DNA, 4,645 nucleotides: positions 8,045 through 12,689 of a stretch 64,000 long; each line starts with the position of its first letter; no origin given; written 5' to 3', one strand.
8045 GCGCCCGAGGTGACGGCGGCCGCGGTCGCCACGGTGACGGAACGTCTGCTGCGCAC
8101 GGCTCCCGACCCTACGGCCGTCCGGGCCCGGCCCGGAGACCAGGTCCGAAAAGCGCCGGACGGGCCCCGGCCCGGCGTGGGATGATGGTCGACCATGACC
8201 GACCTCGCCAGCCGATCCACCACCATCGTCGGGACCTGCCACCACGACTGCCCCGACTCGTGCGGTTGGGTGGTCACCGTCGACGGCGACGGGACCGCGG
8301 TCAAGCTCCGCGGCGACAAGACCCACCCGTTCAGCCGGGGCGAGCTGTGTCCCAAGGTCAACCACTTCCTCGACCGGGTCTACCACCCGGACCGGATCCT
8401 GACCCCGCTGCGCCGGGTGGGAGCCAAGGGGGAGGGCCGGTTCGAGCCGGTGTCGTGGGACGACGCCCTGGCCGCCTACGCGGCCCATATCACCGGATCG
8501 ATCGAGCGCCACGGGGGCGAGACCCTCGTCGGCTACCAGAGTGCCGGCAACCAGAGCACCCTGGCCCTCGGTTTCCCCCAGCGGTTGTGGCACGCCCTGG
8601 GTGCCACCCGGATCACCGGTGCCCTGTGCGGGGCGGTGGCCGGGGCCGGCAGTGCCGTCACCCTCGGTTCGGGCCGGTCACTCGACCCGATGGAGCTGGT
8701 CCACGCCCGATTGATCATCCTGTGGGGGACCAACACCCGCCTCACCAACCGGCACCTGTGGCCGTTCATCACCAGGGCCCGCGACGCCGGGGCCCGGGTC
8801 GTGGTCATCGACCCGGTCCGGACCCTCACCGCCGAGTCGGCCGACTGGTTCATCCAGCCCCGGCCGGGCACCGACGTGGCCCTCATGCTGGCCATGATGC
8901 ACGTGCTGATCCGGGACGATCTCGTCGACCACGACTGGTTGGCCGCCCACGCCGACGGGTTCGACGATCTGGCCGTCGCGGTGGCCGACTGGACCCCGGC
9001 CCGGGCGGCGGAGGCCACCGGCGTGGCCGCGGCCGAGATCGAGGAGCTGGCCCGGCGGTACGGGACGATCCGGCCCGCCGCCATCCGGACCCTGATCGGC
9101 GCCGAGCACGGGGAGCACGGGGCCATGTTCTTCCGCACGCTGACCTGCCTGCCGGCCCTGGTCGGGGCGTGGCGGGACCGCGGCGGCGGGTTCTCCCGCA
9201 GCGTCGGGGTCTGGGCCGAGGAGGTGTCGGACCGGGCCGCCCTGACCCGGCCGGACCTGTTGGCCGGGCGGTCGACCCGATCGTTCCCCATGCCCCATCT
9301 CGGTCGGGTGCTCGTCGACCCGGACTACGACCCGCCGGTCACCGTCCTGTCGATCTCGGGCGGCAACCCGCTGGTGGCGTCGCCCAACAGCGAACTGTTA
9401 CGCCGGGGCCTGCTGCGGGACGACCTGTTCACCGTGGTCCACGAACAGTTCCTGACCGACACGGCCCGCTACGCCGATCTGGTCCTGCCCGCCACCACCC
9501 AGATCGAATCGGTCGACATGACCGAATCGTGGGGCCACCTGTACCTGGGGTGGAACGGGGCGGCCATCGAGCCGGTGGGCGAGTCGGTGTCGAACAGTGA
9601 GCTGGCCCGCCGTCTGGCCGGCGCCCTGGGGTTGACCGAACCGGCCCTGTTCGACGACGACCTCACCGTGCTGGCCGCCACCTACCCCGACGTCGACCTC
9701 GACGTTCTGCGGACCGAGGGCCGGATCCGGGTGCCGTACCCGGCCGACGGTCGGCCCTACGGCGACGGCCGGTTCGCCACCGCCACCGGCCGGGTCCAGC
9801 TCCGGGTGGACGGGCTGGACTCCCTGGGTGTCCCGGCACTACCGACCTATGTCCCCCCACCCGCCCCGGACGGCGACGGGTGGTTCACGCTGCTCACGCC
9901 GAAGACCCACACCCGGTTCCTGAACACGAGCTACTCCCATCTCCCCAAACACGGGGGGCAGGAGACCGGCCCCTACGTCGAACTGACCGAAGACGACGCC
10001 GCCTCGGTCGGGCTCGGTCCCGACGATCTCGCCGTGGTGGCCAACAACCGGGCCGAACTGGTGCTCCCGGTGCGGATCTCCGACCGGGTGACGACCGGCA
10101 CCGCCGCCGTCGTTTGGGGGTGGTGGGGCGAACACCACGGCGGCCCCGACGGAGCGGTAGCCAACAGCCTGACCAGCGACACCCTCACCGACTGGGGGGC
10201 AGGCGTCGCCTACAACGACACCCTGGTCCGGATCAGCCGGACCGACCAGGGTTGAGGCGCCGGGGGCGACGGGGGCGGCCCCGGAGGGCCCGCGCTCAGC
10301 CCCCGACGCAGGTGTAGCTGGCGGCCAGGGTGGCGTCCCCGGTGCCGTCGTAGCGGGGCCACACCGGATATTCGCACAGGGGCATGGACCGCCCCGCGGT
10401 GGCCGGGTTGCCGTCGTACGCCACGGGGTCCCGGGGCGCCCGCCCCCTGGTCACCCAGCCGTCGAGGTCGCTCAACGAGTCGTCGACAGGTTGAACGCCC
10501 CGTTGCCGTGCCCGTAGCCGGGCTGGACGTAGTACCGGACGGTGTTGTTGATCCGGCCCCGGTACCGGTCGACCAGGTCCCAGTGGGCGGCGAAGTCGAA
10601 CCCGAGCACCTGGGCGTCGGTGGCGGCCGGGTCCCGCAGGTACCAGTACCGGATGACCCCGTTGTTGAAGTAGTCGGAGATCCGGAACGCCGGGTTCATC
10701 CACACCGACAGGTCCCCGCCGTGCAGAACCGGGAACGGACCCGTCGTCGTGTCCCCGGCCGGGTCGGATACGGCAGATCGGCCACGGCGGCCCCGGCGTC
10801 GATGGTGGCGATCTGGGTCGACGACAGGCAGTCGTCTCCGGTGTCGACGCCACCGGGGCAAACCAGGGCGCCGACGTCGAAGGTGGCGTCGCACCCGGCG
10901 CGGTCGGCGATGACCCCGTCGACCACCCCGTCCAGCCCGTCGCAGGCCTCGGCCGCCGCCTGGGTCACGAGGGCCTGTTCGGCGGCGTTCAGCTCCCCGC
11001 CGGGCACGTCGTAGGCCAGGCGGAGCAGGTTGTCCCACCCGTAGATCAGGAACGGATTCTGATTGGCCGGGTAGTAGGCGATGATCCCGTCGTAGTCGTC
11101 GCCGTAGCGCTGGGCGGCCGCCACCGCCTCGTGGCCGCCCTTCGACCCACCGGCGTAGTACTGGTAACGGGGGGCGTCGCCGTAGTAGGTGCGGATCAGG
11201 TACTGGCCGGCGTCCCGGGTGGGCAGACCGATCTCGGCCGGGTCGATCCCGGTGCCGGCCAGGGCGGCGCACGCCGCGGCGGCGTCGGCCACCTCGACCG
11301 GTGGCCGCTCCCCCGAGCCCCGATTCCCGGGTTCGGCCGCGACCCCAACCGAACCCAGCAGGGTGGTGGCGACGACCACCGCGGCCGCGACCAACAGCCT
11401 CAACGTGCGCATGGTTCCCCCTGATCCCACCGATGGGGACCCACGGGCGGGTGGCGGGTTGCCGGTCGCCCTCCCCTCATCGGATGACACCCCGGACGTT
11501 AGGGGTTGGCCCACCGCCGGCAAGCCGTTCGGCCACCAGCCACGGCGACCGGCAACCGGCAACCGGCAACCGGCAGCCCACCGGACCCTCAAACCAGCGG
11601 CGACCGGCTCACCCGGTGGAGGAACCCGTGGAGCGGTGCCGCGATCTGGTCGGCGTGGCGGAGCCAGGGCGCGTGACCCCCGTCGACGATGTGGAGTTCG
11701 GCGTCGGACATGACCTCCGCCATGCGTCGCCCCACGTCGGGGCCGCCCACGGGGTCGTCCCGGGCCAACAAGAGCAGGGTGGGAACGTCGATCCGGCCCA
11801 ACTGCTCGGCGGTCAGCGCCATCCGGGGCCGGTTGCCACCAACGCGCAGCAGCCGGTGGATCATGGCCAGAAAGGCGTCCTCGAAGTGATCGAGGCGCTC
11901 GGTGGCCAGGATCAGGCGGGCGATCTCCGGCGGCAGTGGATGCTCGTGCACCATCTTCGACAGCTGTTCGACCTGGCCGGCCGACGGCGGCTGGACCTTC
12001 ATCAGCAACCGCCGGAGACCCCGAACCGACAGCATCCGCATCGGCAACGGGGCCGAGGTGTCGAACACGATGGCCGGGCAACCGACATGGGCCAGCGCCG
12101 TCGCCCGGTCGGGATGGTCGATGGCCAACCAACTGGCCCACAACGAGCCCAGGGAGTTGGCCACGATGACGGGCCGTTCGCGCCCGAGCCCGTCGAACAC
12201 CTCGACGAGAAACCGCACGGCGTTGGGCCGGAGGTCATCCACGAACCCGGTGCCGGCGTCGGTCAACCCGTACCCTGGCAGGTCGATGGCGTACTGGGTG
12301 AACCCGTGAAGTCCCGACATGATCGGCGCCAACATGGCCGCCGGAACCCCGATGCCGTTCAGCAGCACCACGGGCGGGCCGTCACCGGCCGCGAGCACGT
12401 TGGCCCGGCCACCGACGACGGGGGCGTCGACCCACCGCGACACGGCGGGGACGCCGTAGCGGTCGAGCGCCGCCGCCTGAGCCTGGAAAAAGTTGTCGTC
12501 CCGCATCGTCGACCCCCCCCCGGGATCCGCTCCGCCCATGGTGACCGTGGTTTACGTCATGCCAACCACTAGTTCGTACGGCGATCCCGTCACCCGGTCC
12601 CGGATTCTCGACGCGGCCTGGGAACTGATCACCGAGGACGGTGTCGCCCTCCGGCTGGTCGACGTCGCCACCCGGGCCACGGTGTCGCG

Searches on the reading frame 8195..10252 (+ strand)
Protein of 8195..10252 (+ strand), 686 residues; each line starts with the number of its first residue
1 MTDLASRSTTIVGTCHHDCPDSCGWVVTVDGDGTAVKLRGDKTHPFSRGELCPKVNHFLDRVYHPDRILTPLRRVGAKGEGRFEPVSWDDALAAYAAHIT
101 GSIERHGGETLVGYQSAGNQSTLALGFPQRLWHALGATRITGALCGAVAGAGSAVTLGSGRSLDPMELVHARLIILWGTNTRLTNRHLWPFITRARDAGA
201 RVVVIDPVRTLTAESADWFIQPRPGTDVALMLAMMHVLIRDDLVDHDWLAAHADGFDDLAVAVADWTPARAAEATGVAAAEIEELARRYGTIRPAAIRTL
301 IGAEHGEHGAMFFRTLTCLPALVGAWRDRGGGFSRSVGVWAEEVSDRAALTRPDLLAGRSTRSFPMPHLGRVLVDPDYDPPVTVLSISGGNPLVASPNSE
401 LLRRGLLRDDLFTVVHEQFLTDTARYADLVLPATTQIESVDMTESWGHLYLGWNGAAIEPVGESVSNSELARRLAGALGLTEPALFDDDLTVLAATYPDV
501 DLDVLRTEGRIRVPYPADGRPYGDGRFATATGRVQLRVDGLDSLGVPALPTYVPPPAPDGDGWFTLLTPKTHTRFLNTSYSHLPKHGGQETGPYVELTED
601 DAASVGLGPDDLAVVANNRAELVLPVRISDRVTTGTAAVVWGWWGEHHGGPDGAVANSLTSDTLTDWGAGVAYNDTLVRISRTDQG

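Call 64: list_cluster_members(proteins=[window:8195-10252:+, window:36286-37500:+, window:17295-21236:+, window:59189-61117:+, window:2868-4520:-, window:4526-5269:-, window:5269-6057:-, window:22793-24076:+])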
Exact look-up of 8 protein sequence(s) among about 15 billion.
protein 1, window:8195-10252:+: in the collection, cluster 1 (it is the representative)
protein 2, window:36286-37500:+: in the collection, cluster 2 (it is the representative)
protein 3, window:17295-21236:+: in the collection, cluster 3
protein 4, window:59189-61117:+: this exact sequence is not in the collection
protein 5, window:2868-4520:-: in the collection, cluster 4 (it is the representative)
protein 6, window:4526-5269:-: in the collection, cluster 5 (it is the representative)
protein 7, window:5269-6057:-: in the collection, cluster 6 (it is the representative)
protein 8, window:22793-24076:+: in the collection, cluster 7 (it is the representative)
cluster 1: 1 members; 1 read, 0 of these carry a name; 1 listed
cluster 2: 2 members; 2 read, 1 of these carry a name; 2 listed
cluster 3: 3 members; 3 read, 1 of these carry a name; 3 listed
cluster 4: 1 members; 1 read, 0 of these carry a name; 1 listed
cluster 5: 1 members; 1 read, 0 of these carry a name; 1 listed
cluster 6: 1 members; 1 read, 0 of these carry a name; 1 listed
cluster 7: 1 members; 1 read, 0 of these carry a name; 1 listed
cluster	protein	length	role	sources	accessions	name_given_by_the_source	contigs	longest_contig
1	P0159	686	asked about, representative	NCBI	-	-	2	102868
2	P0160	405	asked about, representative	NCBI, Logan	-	-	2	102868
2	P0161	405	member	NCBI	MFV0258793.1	MAG: CaiB/BaiF CoA transferase family protein [Acidimicrobiales bacterium]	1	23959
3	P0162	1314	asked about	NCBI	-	-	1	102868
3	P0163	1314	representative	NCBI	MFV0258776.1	MAG: ATP-dependent RNA helicase HrpA [Acidimicrobiales bacterium]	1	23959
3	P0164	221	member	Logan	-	-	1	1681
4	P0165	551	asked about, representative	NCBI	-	-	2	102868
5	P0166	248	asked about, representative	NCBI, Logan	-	-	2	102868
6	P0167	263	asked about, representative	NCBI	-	-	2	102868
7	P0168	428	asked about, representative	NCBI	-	-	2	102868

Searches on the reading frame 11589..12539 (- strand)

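Call 52: search_protein_families(library=pfam, proteins=[window:11589-12539:-], max_evalue=0.00001)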
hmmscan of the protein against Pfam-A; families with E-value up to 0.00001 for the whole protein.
window:11589-12539:- (316 aa): 3 families
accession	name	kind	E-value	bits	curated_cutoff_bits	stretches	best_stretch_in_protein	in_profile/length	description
PF00561.26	Abhydrolase_1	-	8.8e-16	58.7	25.8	1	55-291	1-240/245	alpha/beta hydrolase fold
PF12697.13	Abhydrolase_6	-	2e-12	48.7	26.3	1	57-301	1-216/217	Alpha/beta hydrolase family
PF12146.15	Hydrolase_4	-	9.4e-10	38.6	27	1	58-288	8-230/239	Serine aminopeptidase, S33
